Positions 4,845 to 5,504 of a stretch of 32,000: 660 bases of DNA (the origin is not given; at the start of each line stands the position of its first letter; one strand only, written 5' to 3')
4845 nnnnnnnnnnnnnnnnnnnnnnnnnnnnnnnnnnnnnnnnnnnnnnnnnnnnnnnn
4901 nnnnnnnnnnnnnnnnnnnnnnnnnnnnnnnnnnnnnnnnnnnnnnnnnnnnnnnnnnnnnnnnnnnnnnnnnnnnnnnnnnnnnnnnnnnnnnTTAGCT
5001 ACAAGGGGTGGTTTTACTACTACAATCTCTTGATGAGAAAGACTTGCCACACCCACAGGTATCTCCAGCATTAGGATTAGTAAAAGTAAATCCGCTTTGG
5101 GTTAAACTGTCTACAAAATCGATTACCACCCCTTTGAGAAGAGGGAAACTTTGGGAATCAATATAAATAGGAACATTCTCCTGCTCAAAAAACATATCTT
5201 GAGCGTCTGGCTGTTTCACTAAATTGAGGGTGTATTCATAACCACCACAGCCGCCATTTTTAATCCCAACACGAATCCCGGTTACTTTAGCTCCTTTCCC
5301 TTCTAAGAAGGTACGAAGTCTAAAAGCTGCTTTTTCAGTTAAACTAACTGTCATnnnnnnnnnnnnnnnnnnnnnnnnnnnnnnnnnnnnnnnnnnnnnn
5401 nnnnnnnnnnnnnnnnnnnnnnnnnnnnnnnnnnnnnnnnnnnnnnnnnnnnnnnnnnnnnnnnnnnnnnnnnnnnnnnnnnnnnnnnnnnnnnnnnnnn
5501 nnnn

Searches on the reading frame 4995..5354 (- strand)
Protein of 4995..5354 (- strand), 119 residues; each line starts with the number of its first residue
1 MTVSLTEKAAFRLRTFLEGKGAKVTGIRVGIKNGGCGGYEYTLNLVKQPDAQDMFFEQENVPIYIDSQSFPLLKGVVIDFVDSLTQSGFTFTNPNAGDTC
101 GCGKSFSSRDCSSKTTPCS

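Call 33: search_protein_families(library=pfam, proteins=[window:4995-5354:-], max_evalue=0.001)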
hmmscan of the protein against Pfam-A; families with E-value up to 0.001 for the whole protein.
window:4995-5354:- (119 aa): 1 family
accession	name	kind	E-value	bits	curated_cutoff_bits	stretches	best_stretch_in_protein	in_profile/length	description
PF01521.26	Fe-S_biosyn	-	1.2e-22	80.7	26.3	1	1-104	1-110/110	Iron-sulphur cluster biosynthesis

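Call 57: search_protein_families(library=ncbifam, proteins=[window:4998-5354:-], max_evalue=0.01)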
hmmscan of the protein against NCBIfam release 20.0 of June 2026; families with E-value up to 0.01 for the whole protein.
window:4998-5354:- (119 aa): 9 families
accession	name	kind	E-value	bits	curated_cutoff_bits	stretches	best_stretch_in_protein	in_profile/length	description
TIGR00049.1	TIGR00049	subfamily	2.1e-37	127.6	58.8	1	3-107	1-105/106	iron-sulfur cluster assembly accessory protein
TIGR01997.1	sufA_proteo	equivalog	7.5e-30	103.3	136.2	1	3-106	3-105/107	Fe-S cluster assembly scaffold SufA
TIGR02011.1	IscA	equivalog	6.7e-29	100.2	150.6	1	4-107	2-104/105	iron-sulfur cluster assembly protein IscA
NF007049.0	PRK09502.1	equivalog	2.5e-26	91.9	181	1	1-107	1-106/107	iron-sulfur cluster assembly protein IscA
NF007050.0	PRK09504.1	equivalog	4.5e-25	88.1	161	1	3-107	18-121/122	Fe-S cluster assembly scaffold SufA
NF010147.0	PRK13623.1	equivalog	2.4e-24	85.7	117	1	2-107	9-114/115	iron-sulfur cluster insertion protein ErpA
NF038090.1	IscA_HesB_Se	subfamily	3.6e-12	46.5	85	1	3-103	2-100/101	IscA/HesB family protein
TIGR03341.1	YhgI_GntY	equivalog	1.6e-06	28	269.35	1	3-96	1-95/190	Fe-S biogenesis protein NfuA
NF008392.0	PRK11190.1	equivalog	2.6e-05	24.2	268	1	7-96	6-96/192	Fe-S biogenesis protein NfuA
